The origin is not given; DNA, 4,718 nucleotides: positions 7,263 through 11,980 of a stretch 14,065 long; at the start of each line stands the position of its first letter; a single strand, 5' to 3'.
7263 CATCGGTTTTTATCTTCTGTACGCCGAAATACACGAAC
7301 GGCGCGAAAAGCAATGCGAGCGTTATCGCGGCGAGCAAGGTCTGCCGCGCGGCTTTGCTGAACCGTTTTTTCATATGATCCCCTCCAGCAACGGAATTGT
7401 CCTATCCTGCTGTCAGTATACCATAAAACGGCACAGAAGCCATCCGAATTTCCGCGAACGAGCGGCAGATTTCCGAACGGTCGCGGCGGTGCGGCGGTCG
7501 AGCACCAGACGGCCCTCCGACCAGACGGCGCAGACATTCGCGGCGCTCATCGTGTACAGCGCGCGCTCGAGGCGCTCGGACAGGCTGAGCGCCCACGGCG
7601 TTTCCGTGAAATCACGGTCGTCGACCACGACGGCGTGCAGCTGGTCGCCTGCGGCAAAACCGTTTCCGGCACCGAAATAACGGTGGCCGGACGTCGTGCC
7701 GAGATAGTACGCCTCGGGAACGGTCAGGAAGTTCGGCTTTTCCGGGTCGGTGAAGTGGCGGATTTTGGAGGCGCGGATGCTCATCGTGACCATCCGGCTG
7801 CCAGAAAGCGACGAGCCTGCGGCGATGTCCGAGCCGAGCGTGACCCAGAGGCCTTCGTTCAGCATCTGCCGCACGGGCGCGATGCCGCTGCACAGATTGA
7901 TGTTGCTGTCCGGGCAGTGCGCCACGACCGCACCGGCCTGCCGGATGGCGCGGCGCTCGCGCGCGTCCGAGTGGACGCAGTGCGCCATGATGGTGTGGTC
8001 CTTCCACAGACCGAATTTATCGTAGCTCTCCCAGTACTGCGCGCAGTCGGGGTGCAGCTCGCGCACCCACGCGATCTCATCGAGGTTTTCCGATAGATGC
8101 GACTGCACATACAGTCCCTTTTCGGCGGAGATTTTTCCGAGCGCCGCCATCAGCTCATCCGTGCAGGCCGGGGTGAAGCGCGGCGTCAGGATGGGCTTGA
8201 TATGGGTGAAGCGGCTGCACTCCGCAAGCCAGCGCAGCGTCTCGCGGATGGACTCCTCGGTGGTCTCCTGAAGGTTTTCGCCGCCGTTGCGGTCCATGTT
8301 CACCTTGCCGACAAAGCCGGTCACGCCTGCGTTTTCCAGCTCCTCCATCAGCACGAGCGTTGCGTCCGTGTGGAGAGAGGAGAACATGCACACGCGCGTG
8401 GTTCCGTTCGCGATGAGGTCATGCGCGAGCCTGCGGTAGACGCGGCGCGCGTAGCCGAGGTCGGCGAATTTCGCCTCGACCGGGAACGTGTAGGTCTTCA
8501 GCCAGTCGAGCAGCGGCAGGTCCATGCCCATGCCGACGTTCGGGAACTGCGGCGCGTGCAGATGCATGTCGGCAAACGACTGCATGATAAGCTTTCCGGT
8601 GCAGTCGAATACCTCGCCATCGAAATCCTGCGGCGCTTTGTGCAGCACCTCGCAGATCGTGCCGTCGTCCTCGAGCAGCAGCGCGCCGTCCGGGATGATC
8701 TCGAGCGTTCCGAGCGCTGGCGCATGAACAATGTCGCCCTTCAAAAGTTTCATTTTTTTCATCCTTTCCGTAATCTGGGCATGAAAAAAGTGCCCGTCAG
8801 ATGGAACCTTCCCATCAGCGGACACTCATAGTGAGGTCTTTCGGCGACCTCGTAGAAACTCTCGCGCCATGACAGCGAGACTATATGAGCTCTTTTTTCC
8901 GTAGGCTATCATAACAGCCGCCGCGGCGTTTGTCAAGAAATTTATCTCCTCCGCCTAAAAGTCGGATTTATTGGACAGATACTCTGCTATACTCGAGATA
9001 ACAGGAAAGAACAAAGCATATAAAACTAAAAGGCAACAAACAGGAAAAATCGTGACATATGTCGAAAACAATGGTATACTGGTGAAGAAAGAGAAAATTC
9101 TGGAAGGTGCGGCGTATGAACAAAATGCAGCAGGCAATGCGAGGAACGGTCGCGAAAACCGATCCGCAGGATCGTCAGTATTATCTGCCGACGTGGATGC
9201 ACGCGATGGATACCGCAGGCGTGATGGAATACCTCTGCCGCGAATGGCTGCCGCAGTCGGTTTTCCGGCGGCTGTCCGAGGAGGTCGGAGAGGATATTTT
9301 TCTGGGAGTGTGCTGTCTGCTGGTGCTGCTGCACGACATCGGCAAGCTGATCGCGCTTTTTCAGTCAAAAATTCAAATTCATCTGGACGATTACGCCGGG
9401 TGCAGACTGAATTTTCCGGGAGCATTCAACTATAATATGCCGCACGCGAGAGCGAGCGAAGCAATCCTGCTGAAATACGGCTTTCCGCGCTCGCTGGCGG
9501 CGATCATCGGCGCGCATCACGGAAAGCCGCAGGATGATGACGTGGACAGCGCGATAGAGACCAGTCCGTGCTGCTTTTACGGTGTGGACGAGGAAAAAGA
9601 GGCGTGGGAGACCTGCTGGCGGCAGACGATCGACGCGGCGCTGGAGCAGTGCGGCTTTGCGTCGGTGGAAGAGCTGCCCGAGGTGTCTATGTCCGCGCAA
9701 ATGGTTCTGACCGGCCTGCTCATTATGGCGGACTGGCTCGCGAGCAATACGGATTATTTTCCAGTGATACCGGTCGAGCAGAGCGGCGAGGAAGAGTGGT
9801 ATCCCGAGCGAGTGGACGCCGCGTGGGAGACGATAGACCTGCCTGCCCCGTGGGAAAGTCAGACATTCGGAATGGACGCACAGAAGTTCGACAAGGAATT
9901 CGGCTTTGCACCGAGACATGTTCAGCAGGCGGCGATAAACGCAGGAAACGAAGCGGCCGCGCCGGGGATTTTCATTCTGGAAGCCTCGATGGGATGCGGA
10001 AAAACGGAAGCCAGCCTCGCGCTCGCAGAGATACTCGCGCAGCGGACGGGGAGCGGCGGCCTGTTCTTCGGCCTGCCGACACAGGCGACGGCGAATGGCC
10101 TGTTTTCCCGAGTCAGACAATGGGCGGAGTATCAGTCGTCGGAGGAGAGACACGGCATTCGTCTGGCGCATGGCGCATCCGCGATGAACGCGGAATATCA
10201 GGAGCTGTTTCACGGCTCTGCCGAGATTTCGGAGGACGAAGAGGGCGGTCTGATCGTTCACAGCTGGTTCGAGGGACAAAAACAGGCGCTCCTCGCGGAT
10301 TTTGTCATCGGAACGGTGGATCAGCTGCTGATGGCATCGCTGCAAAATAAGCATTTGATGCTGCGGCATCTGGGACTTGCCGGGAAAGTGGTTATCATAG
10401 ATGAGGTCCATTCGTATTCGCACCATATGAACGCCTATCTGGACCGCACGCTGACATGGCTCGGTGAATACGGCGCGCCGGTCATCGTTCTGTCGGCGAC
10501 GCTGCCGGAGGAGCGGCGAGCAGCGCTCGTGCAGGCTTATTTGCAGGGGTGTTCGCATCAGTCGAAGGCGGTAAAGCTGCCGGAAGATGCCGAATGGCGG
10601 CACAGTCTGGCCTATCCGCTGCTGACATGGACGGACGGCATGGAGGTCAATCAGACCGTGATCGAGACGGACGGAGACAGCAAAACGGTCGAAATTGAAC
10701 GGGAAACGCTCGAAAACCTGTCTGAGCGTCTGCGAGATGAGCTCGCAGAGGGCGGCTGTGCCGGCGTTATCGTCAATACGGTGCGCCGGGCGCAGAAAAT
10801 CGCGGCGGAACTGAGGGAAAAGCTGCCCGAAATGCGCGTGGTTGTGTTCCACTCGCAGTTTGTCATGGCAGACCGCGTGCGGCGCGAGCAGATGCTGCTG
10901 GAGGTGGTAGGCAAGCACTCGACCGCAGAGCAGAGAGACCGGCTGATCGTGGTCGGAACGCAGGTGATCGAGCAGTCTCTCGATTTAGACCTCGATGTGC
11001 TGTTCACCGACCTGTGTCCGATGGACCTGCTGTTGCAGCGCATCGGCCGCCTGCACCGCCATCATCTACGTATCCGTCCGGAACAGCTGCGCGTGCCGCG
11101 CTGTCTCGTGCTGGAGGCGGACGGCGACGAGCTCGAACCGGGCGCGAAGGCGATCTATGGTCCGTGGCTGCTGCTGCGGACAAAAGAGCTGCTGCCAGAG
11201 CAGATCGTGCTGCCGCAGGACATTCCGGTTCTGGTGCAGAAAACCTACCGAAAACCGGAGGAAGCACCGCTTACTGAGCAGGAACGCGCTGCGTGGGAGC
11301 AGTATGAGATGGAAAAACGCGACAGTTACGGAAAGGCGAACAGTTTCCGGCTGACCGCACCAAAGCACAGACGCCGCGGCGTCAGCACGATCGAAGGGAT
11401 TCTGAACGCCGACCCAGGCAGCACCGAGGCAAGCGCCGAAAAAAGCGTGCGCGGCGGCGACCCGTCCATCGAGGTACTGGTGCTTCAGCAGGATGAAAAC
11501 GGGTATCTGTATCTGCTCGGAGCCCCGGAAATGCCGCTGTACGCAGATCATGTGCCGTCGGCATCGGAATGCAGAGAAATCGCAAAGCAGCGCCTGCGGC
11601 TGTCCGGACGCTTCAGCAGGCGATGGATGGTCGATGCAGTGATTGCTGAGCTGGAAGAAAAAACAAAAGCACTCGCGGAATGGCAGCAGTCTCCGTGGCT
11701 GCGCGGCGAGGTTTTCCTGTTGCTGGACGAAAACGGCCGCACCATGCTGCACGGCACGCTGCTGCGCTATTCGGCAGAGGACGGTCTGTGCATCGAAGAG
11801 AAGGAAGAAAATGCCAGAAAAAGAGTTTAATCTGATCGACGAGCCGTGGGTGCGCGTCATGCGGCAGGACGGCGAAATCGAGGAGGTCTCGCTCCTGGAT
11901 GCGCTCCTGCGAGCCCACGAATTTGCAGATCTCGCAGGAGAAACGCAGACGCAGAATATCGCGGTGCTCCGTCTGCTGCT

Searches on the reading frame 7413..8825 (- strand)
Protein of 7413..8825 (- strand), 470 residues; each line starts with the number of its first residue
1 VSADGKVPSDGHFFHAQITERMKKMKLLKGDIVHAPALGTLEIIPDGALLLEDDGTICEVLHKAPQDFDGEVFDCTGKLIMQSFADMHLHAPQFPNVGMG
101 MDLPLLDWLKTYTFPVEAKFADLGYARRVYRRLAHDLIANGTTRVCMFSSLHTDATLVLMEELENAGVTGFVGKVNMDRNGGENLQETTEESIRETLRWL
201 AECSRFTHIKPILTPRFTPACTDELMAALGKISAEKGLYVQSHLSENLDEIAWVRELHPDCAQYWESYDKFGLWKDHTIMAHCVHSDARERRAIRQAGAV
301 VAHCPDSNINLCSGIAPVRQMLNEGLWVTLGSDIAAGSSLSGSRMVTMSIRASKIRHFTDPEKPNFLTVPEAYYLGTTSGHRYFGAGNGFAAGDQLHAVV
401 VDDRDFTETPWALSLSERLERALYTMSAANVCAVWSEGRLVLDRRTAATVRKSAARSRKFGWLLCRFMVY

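Call 36: search_protein_families(library=pfam, proteins=[window:7413-8825:-])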
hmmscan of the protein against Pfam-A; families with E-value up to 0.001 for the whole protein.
window:7413-8825:- (470 aa): 1 family
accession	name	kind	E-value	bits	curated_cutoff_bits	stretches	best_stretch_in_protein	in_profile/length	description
PF01979.26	Amidohydro_1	-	2.3e-38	132.7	25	1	83-441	5-345/345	Amidohydrolase family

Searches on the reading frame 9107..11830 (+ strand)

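Call 36: search_protein_families(library=pfam, proteins=[window:9107-11830:+])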
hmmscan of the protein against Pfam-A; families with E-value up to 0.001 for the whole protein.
window:9107-11830:+ (907 aa): 6 families
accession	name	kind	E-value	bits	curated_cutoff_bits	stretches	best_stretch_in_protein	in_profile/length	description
PF18019.7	Cas3_HD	-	1e-40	140.4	23.1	1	16-218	2-207/207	Cas3, HD domain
PF22590.2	Cas3-like_C_2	-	6.2e-37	126.6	27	1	549-653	2-105/106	CRISPR-associated nuclease/helicase Cas3, C-terminal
PF18395.6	Cas3_C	-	2.5e-27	95.9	27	1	782-894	1-107/107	Cas3 C-terminal domain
PF00270.35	DEAD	-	4.7e-10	39.9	26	1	271-469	2-163/167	DEAD/DEAH box helicase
PF00271.37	Helicase_C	-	1.8e-05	25.4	23.5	1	540-652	4-109/110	Helicase conserved C-terminal domain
PF04851.21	ResIII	-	0.00031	21.1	22.5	1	268-439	3-139/164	Type III restriction enzyme, res subunit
